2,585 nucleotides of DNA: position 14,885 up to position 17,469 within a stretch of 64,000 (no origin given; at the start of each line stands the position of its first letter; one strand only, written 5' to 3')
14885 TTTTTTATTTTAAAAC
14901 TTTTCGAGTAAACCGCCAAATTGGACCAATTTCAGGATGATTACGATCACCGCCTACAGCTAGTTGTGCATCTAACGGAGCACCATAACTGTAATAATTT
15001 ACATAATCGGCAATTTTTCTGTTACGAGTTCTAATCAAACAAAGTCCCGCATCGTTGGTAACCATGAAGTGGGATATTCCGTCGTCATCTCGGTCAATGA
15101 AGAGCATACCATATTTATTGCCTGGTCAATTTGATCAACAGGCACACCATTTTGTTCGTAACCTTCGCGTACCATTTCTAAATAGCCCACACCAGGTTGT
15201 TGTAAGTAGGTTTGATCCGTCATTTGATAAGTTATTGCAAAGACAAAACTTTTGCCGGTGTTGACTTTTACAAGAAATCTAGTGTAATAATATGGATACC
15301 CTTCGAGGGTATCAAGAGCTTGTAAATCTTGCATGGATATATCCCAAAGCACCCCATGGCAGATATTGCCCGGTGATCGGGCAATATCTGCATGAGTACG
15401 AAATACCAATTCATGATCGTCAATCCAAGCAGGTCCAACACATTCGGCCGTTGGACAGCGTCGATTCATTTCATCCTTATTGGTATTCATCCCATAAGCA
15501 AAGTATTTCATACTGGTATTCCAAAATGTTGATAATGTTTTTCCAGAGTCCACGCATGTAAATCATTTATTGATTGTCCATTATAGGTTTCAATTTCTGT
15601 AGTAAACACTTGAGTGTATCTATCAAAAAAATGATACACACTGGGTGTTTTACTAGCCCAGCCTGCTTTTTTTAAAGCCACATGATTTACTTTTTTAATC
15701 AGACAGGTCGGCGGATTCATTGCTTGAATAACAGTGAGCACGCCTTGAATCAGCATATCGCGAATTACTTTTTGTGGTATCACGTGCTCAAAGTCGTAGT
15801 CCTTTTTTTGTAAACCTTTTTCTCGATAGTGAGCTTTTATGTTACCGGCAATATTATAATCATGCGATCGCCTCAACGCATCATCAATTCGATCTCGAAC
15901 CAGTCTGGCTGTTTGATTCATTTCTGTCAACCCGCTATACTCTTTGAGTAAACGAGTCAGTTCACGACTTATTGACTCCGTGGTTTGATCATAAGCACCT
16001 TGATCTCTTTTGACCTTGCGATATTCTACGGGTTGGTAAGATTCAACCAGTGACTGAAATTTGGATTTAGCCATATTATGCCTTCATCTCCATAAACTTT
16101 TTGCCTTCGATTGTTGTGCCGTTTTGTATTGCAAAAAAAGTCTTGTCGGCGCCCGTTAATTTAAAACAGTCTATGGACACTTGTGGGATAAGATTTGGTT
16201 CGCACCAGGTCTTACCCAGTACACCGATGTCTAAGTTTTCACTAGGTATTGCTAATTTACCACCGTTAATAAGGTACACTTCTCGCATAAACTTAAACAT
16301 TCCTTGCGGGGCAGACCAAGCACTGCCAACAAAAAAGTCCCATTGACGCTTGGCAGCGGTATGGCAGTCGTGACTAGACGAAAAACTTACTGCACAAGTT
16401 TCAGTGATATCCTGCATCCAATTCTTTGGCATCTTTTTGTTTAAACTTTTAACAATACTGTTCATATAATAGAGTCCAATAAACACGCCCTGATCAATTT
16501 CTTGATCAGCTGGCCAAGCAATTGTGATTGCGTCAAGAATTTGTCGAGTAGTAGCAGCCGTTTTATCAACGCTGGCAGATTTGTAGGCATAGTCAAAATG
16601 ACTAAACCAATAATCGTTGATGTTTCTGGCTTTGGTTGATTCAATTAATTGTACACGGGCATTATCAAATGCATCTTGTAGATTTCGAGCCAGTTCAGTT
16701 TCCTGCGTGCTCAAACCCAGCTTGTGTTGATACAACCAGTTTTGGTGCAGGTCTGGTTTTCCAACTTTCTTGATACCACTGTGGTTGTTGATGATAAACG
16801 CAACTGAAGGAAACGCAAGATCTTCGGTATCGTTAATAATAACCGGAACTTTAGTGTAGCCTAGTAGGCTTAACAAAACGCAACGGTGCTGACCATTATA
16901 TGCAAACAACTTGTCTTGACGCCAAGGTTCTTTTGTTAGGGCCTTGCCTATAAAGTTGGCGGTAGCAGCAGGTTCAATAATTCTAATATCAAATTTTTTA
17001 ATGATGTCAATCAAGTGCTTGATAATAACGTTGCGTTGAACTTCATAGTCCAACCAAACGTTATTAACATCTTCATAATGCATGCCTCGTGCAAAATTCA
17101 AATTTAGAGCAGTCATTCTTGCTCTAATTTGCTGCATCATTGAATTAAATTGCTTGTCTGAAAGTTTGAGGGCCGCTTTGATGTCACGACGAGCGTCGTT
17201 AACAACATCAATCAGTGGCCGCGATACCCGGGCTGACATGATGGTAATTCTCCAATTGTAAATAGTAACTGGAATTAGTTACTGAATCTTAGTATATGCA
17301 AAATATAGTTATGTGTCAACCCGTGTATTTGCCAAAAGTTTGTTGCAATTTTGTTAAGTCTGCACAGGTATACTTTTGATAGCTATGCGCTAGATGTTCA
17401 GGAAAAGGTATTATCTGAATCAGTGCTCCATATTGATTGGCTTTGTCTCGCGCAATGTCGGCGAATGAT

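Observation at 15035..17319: Self-promoted ParB/DUF262-like plus HNH pair resembling a split GmrSD nuclease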

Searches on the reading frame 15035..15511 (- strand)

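Call 3: search_protein_families(library=pfam, proteins=[window:15035-15511:-], max_evalue=1)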
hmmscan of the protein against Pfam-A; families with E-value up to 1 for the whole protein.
window:15035-15511:- (158 aa): 2 families
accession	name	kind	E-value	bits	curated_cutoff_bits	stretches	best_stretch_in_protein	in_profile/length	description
PF06094.17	GGACT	-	1e-11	45.9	22.8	1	3-99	1-104/120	Gamma-glutamyl cyclotransferase, AIG2-like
PF13772.11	AIG2_2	-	7.6e-11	42.7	27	1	52-128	3-80/83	AIG2-like family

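Call 4: search_protein_families(library=phrogs, proteins=[window:15035-15511:-], max_evalue=1)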
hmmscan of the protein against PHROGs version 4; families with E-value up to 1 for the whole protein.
window:15035-15511:- (158 aa): 2 families
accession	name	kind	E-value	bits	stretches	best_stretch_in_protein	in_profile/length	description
phrog_2520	-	moron, auxiliary metabolic gene and host takeover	1.4e-23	84.5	1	3-135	13-158/166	gamma-glutamyl cyclotransferase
phrog_27033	-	unknown function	2.5e-17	64.5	1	1-131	1-131/208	-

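Call 5: search_protein_families(library=padloc, proteins=[window:15035-15511:-], max_evalue=1)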
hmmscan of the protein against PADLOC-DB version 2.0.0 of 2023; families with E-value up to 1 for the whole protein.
window:15035-15511:- (158 aa): 0 families

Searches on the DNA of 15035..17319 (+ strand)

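Call 6: search_dna_similar(query=window:15035-17319:+, collection=phages, mode=distant, max_rows=20)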
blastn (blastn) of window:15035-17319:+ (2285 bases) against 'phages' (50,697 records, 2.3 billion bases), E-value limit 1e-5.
No match.
